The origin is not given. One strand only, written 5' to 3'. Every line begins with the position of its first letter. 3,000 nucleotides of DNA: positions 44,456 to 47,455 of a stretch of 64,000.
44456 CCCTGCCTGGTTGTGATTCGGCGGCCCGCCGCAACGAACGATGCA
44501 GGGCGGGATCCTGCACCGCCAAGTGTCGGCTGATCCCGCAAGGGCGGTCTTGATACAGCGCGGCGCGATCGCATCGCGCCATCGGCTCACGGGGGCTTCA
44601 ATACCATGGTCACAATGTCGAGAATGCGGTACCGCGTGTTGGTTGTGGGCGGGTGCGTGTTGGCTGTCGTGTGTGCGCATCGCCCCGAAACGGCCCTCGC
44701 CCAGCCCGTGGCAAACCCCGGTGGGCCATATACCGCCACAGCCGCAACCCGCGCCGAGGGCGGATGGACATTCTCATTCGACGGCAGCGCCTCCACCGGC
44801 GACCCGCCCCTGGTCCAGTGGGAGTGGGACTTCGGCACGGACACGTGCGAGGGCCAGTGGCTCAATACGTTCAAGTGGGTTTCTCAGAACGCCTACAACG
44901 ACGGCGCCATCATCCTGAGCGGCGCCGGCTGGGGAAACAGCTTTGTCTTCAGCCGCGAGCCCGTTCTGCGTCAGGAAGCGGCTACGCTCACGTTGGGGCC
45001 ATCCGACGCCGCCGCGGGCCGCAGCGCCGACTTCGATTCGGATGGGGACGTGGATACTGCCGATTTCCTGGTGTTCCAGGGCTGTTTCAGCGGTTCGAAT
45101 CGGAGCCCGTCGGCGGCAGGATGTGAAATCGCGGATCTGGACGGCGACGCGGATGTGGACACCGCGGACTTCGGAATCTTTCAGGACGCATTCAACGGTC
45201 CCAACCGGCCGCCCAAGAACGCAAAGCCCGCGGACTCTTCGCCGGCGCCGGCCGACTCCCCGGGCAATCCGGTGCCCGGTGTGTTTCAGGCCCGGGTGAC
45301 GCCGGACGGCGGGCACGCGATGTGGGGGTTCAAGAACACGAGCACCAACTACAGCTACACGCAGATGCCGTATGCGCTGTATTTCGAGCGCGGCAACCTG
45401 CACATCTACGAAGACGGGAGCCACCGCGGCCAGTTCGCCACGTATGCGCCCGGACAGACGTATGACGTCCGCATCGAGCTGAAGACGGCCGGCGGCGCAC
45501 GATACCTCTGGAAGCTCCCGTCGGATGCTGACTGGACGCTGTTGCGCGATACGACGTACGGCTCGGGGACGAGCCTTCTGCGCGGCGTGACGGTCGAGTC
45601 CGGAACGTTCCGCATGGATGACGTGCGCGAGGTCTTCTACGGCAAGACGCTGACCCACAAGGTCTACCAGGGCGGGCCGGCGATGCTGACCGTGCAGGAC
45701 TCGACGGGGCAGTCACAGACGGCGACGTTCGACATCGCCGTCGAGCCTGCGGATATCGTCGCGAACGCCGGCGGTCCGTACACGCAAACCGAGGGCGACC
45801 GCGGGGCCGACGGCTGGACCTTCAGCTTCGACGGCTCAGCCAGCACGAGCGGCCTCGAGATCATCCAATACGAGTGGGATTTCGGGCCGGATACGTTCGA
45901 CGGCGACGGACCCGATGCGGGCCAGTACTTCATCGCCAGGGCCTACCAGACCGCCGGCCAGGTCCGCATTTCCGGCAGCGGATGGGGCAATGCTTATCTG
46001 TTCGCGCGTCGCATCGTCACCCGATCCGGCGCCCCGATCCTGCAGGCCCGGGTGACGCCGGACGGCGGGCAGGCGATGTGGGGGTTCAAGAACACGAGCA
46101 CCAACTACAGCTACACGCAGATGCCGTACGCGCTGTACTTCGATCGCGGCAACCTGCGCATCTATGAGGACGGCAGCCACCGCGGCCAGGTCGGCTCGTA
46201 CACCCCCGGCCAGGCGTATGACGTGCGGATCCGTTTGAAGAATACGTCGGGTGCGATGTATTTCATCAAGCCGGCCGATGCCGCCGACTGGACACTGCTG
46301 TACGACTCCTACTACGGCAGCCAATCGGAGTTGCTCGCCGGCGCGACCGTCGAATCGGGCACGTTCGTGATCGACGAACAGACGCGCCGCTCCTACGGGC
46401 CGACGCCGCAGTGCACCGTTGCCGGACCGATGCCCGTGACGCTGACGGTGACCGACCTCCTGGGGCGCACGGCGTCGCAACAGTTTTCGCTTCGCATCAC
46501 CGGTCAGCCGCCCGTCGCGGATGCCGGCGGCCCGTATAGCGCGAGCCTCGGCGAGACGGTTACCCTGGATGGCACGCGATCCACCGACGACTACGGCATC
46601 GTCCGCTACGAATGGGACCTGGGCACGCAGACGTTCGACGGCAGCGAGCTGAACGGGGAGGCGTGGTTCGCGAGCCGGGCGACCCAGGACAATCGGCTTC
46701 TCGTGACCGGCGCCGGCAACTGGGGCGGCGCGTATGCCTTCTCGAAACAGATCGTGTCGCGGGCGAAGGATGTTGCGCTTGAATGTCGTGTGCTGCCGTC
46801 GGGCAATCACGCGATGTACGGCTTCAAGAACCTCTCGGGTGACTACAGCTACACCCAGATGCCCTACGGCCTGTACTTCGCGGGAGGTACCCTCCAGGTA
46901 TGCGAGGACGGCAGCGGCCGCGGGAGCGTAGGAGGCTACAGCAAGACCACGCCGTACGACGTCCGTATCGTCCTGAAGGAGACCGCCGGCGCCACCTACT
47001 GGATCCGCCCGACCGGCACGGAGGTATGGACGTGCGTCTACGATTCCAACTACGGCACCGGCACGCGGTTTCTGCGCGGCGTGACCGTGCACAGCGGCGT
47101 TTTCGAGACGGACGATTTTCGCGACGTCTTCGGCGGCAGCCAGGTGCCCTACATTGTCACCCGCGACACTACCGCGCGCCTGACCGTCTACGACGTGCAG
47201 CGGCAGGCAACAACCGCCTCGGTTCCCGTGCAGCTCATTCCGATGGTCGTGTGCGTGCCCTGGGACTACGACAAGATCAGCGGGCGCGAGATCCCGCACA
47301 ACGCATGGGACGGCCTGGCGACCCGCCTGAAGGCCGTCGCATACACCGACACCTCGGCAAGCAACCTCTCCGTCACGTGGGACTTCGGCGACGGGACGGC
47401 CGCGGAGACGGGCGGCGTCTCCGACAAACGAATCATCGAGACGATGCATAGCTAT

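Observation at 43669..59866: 36-nt direct repeat of the tRNA-Arg(CCT) 3' half brackets a 16.2-kb integrase-less island whose cargo is one 14-kb gene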

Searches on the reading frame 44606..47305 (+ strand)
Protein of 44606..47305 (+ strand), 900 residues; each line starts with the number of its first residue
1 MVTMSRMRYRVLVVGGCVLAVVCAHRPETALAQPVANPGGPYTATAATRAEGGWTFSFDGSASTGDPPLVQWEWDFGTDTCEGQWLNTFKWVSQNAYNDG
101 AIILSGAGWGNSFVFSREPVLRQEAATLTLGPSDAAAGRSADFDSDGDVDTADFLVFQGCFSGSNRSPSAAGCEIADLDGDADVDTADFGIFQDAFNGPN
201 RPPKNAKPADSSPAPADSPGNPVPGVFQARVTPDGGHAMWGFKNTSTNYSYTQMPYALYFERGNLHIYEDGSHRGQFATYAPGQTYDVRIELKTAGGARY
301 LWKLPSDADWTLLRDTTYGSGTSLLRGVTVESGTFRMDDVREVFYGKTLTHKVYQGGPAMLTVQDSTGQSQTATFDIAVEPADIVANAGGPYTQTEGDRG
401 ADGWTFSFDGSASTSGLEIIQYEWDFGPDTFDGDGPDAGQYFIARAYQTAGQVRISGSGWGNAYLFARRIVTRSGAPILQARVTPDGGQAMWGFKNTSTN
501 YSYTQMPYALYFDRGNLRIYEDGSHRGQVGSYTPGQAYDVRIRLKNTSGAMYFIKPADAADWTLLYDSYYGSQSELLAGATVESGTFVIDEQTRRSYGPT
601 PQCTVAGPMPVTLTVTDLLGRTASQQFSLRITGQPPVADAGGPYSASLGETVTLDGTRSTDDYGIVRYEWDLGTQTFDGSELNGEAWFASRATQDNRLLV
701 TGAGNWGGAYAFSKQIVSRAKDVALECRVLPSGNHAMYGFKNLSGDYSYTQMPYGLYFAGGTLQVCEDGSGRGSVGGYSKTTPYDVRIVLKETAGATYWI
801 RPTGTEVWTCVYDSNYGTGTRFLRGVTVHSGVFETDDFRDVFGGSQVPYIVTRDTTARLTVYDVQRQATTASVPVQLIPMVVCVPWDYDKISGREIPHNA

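Call 69: find_homologous_proteins(query=window:44606-47305:+, max_evalue=1e-10)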
Query window:44606-47305:+ (900 aa): 82 proteins with E <= 1e-10 among 8000 candidates.
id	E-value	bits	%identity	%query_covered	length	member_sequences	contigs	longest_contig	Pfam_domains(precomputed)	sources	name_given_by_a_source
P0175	0.0e+0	1633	92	85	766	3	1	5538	PF18911.7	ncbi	ncbi:MAG: hypothetical protein ACPMAQ_06960, partial [Phycisphaerae bacterium]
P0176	2.8e-94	335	43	27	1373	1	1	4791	PF01839.30,PF22352.3,PF00801.27,PF13517.13,PF18911.7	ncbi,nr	ncbi:MAG: PKD domain-containing protein, partial [Sulfitobacter sp.]|nr:PKD domain-containing protei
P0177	1.8e-91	326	34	42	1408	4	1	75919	PF22352.3,PF00801.27,PF05345.19,PF02010.22,PF18911.7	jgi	-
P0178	1.8e-75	273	42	8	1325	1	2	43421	PF07495.20,PF25168.2,PF24105.2,PF24805.2,PF23342.2,PF24817.2,PF08329.17,PF18911.7,PF23393.3,PF16598.11,PF00400.39,PF23414.2,PF15418.13,PF00801.27,PF25174.2,PF24814.2,PF23381.2,PF25173.2,PF25171.2,PF12894.14,PF25175.2,PF22091.3,PF24796.2,PF24780.2,PF16967.12,PF23409.2,PF22352.3,PF25172.2,PF17963.8,PF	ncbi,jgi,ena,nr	ncbi:MAG TPA: PKD domain-containing protein [Candidatus Latescibacteria bacterium]|nr:PKD domain-con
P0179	2.2e-66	243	28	35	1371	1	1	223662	PF07495.20,PF21027.4,PF22352.3,PF00801.27,PF17963.8,PF27121.1,PF08329.17,PF18911.7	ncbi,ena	-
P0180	2.0e-62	230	32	43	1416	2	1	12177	PF00801.27,PF11617.14,PF06439.19,PF13517.13,PF18911.7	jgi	-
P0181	4.5e-25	106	40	20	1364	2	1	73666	PF07495.20,PF22352.3,PF00801.27,PF17963.8,PF00028.24,PF08329.17,PF05345.19,PF02010.22,PF18911.7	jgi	-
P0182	4.1e-19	87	33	14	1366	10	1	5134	PF21027.4,PF22352.3,PF22148.2,PF00801.27,PF17963.8,PF02010.22,PF06119.20,PF00082.28,PF18911.7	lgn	-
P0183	3.1e-18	84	70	7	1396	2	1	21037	PF05694.18,PF09826.16,PF08309.18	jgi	jgi:T5SS/PEP-CTERM-associated repeat protein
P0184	4.2e-18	83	68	7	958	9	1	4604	PF07679.23,PF01183.27,PF13927.13,PF25275.2,PF00041.28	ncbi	-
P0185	7.4e-18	83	70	7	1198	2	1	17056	PF07679.23,PF13895.13,PF13927.13,PF00041.28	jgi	jgi:hypothetical protein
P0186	1.8e-17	81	64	8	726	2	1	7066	PF18483.9,PF03388.21,PF00139.27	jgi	jgi:hypothetical protein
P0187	1.2e-16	79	68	7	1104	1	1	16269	-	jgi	jgi:hypothetical protein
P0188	1.4e-16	78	61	6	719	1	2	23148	PF19190.7,PF13715.13,PF19410.6,PF14686.13,PF13620.13,PF22544.3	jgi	jgi:hypothetical protein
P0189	2.2e-16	78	69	5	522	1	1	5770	PF00404.25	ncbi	ncbi:MAG: dockerin type I domain-containing protein [Phycisphaerae bacterium]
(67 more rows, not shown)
